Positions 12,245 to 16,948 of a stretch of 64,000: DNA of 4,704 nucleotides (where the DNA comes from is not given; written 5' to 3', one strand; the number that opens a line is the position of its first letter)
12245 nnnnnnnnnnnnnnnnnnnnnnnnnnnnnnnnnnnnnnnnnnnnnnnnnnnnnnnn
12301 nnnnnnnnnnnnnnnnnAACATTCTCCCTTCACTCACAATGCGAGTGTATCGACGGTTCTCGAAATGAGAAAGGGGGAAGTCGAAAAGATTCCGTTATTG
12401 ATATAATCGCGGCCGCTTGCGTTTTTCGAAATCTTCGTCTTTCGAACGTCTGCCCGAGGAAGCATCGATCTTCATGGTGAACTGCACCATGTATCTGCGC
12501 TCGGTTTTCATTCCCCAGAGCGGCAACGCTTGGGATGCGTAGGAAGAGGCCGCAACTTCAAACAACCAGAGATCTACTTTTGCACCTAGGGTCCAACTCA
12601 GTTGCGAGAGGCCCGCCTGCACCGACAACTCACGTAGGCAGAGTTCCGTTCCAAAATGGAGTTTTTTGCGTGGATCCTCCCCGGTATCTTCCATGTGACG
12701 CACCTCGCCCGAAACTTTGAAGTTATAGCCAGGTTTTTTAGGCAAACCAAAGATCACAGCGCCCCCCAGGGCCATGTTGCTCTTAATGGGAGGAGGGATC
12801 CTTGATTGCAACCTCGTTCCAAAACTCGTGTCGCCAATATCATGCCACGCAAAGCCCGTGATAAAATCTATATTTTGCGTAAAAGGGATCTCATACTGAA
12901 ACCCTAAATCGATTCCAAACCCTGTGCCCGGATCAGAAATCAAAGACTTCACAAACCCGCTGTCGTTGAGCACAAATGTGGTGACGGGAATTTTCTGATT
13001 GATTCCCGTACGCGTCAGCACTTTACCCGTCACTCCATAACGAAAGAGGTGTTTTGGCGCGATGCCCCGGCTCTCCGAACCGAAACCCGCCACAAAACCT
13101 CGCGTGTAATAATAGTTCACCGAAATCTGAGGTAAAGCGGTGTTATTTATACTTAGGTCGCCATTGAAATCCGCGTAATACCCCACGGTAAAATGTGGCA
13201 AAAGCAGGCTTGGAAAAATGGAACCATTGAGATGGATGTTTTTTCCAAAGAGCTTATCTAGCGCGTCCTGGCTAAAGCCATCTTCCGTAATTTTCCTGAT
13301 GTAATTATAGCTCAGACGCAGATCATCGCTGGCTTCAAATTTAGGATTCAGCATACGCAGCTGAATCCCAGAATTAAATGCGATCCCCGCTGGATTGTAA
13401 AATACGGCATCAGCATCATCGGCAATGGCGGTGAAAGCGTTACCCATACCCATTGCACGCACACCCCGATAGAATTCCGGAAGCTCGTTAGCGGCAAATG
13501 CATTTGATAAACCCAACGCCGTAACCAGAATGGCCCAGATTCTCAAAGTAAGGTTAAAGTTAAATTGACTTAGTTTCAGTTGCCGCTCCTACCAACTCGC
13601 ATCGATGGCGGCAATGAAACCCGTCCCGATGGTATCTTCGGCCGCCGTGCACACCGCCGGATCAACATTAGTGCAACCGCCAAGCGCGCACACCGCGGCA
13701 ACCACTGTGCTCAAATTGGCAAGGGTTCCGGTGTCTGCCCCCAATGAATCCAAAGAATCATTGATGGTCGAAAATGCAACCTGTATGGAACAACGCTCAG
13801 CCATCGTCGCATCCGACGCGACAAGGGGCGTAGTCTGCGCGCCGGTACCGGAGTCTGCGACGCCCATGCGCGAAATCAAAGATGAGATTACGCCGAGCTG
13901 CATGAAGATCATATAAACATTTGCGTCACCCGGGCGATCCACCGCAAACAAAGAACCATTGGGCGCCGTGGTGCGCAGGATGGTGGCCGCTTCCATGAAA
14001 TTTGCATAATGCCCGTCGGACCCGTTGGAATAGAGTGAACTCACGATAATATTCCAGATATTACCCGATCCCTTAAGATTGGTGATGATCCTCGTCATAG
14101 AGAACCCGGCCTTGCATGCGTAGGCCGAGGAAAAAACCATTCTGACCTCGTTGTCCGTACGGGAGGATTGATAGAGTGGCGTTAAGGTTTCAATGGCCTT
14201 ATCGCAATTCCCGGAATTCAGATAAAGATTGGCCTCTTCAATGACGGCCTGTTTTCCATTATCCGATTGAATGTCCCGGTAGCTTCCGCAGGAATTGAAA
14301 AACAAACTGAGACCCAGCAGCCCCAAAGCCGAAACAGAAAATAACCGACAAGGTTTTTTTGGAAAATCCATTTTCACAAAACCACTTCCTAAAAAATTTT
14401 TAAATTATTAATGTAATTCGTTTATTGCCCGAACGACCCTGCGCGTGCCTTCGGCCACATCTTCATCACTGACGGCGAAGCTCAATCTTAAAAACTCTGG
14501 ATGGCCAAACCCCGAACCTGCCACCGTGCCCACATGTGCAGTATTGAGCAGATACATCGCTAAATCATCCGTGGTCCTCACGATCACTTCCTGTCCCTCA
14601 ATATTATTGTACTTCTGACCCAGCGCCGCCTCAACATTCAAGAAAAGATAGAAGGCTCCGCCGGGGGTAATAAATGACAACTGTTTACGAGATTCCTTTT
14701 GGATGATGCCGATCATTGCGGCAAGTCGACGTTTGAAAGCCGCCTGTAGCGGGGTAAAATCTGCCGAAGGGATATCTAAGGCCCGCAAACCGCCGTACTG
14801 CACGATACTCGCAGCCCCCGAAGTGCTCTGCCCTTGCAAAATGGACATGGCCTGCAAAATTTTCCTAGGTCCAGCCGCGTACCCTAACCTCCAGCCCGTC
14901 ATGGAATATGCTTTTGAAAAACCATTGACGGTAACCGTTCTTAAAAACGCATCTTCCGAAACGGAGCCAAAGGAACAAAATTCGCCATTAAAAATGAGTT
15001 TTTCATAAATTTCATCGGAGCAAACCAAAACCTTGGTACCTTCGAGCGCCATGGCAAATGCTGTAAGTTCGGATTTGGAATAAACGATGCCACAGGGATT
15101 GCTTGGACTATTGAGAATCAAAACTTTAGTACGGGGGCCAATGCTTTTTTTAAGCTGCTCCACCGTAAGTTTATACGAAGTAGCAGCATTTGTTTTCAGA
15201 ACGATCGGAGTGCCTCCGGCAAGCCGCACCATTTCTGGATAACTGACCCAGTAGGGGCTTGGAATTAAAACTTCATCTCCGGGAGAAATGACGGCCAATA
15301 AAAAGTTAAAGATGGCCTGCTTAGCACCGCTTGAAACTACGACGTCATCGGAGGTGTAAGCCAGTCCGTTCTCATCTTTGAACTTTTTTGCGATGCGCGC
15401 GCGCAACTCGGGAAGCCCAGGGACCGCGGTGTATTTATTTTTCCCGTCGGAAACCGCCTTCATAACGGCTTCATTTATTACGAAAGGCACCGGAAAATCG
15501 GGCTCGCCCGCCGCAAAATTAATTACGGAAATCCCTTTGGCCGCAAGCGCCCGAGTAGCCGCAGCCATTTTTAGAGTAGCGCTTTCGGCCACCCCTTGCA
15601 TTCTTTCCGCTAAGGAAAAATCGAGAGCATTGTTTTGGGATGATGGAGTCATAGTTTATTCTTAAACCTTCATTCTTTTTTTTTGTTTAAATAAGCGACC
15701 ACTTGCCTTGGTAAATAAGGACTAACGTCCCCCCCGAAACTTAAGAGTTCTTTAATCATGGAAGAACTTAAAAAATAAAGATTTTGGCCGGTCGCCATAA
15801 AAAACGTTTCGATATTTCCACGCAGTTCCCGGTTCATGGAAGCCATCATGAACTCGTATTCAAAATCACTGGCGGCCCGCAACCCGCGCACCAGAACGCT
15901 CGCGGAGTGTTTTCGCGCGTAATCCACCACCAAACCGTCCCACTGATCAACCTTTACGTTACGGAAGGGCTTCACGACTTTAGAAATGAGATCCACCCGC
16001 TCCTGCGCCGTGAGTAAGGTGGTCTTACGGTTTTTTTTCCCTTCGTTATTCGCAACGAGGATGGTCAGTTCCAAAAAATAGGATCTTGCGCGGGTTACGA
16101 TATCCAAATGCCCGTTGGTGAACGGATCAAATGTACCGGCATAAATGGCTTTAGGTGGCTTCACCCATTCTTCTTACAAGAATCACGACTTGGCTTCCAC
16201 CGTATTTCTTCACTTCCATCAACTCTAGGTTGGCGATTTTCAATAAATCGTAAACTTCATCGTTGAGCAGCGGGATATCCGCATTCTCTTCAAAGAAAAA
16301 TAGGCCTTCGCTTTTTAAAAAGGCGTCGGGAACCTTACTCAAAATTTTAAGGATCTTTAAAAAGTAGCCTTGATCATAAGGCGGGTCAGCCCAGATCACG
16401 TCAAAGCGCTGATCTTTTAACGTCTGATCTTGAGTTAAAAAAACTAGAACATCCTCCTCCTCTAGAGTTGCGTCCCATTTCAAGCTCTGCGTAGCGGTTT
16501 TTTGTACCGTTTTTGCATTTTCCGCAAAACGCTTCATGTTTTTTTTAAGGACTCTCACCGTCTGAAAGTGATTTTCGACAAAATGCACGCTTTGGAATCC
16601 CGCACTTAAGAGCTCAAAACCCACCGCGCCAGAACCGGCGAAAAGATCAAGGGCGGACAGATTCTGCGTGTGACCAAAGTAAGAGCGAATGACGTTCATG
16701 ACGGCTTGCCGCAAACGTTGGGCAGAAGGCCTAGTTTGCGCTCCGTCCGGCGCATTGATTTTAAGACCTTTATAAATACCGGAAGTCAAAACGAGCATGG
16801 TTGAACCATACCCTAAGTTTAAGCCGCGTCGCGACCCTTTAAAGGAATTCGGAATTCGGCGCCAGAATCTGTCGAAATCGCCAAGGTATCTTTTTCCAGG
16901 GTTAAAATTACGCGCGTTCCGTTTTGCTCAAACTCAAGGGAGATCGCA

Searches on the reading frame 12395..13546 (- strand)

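Call 11: search_protein_families(library=pfam, proteins=[window:12395-13546:-], max_evalue=0.001)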
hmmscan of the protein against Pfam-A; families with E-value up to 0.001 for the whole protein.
window:12395-13546:- (383 aa): 1 family
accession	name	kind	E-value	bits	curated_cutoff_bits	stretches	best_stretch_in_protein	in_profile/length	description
PF18990.6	DUF5723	-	0.00094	19.4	26.8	0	198-242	203-242/376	Family of unknown function (DUF5723)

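Call 79: search_protein_families(library=padloc, proteins=[window:12395-13546:-], max_evalue=0.01)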
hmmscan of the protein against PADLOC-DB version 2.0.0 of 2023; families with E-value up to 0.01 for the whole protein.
window:12395-13546:- (383 aa): 0 families

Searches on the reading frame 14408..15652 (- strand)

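Call 11: search_protein_families(library=pfam, proteins=[window:14408-15652:-], max_evalue=0.001)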
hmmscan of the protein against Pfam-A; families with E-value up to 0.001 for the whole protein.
window:14408-15652:- (414 aa): 3 families
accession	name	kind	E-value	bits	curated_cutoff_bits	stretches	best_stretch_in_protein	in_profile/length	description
PF00155.27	Aminotran_1_2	-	3.7e-64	217.6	19.7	1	43-404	3-359/361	Aminotransferase class I and II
PF01041.23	DegT_DnrJ_EryC1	-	1.8e-05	24.6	19.8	1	104-179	43-117/360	DegT/DnrJ/EryC1/StrS aminotransferase family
PF01053.26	Cys_Met_Meta_PP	-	0.00051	19.1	27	1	102-199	69-162/381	Cys/Met metabolism PLP-dependent enzyme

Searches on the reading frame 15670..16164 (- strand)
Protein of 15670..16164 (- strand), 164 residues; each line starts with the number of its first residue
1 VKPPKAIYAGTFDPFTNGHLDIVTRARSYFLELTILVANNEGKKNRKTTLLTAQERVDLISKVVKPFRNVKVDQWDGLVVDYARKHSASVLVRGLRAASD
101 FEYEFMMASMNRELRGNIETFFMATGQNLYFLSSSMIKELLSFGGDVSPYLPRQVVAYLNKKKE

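Call 11: search_protein_families(library=pfam, proteins=[window:15670-16164:-], max_evalue=0.001)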
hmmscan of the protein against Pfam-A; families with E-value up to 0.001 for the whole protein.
window:15670-16164:- (164 aa): 1 family
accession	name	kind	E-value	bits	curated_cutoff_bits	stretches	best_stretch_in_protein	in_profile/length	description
PF01467.32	CTP_transf_like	-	7.6e-27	94.6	21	1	7-139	1-132/133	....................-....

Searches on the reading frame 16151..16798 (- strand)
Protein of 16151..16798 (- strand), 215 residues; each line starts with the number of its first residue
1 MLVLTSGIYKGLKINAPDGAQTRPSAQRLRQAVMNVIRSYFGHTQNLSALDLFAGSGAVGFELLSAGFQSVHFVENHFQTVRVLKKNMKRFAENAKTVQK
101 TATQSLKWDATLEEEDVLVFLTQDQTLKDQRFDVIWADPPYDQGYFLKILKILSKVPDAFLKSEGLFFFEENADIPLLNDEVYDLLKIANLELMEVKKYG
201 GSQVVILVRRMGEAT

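Call 11: search_protein_families(library=pfam, proteins=[window:16151-16798:-], max_evalue=0.001)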
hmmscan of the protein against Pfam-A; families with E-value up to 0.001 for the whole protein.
window:16151-16798:- (215 aa): 3 families
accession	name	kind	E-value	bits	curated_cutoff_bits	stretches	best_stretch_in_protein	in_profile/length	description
PF03602.21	Cons_hypoth95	-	5.4e-32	111.4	24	1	5-206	4-180/182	Conserved hypothetical protein 95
PF02086.21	MethyltransfD12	-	4.7e-06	27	22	0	32-68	7-43/253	D12 class N6 adenine-specific DNA methyltransferase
PF05175.20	MTS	-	1e-05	25.7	23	0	45-107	31-95/170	Methyltransferase small domain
